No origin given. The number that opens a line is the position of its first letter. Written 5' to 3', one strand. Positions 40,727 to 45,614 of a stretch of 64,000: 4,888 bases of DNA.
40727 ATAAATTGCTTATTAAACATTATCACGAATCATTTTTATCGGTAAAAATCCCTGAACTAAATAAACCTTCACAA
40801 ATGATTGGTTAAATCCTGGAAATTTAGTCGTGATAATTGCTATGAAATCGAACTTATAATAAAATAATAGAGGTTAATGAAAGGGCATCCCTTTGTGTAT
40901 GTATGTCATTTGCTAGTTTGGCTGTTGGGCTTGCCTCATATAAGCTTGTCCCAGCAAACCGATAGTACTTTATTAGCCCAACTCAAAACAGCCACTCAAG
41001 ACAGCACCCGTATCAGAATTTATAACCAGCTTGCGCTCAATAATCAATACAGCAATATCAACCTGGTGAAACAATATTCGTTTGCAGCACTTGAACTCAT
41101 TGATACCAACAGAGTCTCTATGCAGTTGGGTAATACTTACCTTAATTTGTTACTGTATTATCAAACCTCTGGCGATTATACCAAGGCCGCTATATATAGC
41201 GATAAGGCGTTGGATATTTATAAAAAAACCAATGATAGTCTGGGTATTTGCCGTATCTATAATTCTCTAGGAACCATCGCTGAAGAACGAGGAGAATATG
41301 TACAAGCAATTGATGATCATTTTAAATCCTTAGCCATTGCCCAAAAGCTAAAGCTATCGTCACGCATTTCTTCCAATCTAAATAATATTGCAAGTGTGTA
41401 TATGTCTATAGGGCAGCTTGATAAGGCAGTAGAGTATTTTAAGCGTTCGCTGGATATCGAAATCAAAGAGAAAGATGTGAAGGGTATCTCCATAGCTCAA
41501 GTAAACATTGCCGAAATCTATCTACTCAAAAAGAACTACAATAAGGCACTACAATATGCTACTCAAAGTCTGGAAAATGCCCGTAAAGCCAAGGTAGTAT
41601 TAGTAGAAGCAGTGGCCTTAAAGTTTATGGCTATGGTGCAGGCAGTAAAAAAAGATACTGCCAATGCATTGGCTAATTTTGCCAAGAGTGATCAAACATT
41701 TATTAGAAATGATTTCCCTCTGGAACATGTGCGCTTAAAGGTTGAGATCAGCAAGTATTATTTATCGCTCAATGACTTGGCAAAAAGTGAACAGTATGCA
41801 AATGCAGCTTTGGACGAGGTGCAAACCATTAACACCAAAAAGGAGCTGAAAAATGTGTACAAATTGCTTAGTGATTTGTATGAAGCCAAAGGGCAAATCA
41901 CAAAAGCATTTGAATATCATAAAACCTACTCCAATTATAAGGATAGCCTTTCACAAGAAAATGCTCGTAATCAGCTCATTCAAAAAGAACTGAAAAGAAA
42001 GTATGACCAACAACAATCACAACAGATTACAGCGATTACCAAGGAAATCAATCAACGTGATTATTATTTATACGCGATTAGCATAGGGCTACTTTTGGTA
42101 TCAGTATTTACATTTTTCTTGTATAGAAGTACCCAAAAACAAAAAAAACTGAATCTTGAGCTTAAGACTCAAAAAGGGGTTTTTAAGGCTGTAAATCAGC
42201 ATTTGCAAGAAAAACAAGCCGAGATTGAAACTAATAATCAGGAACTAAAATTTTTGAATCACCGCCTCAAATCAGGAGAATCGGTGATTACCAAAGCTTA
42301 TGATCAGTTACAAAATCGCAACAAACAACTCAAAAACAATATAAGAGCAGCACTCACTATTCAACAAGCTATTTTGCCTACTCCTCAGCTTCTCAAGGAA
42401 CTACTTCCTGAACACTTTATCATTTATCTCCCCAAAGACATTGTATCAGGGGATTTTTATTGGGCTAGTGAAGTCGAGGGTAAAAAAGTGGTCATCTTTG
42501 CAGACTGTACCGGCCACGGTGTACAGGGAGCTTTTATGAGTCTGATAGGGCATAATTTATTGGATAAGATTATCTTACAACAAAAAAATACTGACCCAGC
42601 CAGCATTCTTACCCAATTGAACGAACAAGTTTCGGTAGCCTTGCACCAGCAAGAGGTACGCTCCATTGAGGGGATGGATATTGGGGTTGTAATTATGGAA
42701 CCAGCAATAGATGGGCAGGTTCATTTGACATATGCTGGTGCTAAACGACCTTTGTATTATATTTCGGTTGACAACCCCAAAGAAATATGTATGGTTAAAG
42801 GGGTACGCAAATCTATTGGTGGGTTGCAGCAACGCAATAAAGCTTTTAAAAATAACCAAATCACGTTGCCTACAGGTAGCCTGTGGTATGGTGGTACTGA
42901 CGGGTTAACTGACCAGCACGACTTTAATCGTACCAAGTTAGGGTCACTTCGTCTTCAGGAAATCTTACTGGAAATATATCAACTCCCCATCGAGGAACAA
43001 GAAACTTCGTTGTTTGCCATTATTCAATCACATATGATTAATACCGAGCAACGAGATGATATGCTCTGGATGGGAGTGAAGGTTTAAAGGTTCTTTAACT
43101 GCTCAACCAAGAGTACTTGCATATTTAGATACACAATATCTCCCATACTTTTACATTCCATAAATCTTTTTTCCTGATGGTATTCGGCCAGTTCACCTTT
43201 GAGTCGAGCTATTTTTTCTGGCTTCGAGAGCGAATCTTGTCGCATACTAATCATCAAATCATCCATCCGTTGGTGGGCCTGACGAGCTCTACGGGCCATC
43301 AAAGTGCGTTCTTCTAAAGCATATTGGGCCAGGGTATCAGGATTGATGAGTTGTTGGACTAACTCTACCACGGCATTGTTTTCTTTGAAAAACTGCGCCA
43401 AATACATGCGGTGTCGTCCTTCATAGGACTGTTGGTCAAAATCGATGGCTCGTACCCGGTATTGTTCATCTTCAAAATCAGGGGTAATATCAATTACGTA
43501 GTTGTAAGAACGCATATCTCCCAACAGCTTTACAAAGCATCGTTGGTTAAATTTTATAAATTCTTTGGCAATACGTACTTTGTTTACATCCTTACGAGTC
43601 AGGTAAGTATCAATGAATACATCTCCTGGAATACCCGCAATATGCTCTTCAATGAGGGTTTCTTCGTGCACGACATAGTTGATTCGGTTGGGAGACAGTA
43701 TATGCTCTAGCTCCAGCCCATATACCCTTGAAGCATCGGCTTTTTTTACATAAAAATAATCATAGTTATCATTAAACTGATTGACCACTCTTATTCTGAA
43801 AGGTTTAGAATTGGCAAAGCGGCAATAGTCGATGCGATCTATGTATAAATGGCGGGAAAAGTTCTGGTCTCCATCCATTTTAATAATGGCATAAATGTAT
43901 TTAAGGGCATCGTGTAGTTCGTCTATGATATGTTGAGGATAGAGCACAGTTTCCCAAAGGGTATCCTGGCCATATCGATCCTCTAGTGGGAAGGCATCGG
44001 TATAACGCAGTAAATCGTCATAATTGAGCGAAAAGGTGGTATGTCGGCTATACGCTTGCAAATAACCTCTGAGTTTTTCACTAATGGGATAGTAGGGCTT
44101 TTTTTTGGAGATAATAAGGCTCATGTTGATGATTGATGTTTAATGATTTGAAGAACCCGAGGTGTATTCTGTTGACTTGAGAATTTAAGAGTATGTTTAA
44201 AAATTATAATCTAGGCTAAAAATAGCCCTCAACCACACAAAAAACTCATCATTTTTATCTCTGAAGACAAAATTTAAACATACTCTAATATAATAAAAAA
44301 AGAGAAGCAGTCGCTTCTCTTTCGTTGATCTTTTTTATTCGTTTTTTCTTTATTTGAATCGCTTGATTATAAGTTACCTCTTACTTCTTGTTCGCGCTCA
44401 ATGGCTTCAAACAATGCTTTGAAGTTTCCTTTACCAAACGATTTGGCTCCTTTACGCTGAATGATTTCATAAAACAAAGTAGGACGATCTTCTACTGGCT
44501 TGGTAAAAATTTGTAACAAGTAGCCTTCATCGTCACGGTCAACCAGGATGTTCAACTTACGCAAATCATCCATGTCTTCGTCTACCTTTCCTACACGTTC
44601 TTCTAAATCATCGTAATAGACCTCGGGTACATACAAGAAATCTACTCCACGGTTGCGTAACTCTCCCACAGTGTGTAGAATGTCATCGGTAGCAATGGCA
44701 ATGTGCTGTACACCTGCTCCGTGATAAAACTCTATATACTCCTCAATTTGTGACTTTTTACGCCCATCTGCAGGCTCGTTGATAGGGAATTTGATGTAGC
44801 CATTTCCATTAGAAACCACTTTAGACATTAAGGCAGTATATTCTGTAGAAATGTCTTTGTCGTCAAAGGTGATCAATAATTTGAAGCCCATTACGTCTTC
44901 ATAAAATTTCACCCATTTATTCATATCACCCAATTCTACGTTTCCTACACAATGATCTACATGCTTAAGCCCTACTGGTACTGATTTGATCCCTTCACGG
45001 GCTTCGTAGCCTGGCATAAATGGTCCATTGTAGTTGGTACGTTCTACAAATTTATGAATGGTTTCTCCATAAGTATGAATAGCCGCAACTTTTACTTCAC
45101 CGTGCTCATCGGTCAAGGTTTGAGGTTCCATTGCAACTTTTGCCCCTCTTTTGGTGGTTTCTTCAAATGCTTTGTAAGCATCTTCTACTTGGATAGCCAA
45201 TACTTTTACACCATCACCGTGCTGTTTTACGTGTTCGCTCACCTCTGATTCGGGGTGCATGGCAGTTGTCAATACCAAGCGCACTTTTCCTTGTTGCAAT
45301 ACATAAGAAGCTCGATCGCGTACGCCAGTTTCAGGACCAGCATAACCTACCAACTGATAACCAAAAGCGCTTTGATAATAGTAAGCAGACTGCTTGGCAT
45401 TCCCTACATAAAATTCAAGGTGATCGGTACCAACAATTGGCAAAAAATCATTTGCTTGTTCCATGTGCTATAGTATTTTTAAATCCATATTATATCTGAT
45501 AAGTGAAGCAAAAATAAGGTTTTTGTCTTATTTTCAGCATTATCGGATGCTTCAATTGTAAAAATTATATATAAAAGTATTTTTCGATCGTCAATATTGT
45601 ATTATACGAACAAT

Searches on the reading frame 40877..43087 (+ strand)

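Call 21: search_protein_families(library=pfam, proteins=[window:40877-43087:+])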
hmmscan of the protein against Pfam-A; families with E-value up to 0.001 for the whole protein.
window:40877-43087:+ (736 aa): 9 families
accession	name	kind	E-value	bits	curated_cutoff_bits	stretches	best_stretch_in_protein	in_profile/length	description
PF13424.12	TPR_12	-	8.3e-26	90.4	30.1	2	166-237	4-77/77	Tetratricopeptide repeat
PF07228.17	SpoIIE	-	2.1e-15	57.6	25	1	536-734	4-189/192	Stage II sporulation protein E (SpoIIE)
PF13181.12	TPR_8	-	1.7e-12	46.8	25.7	1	168-194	4-30/34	Tetratricopeptide repeat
PF07719.23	TPR_2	-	1.6e-10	40.7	27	0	168-194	4-30/34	Tetratricopeptide repeat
PF00515.34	TPR_1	-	2.6e-10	40.1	27.8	1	168-194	4-30/34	Tetratricopeptide repeat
PF13176.12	TPR_7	-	1.8e-09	37.4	27.9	0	168-200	2-34/36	Tetratricopeptide repeat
PF13374.12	TPR_10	-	3e-08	33.9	27.5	0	168-194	5-31/42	Tetratricopeptide repeat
PF13432.12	TPR_16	-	1.7e-05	25.6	32.7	0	171-235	3-61/65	Tetratricopeptide repeat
PF13428.12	TPR_14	-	0.00015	22.5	23.5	0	172-193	8-29/44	Tetratricopeptide repeat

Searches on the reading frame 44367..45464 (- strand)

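Call 21: search_protein_families(library=pfam, proteins=[window:44367-45464:-])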
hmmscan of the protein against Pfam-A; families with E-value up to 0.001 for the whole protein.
window:44367-45464:- (365 aa): 3 families
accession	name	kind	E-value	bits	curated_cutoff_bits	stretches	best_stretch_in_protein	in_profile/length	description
PF00903.31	Glyoxalase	-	2.3e-25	89.8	20.6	2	170-290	3-109/121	Glyoxalase/Bleomycin resistance protein/Dioxygenase superfamily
PF13669.12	Glyoxalase_4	-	1.6e-15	57.8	27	2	180-277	9-94/109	Glyoxalase/Bleomycin resistance protein/Dioxygenase superfamily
PF14696.12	Glyoxalase_5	-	6e-09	36.6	27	1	47-143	37-127/139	Hydroxyphenylpyruvate dioxygenase, HPPD, N-terminal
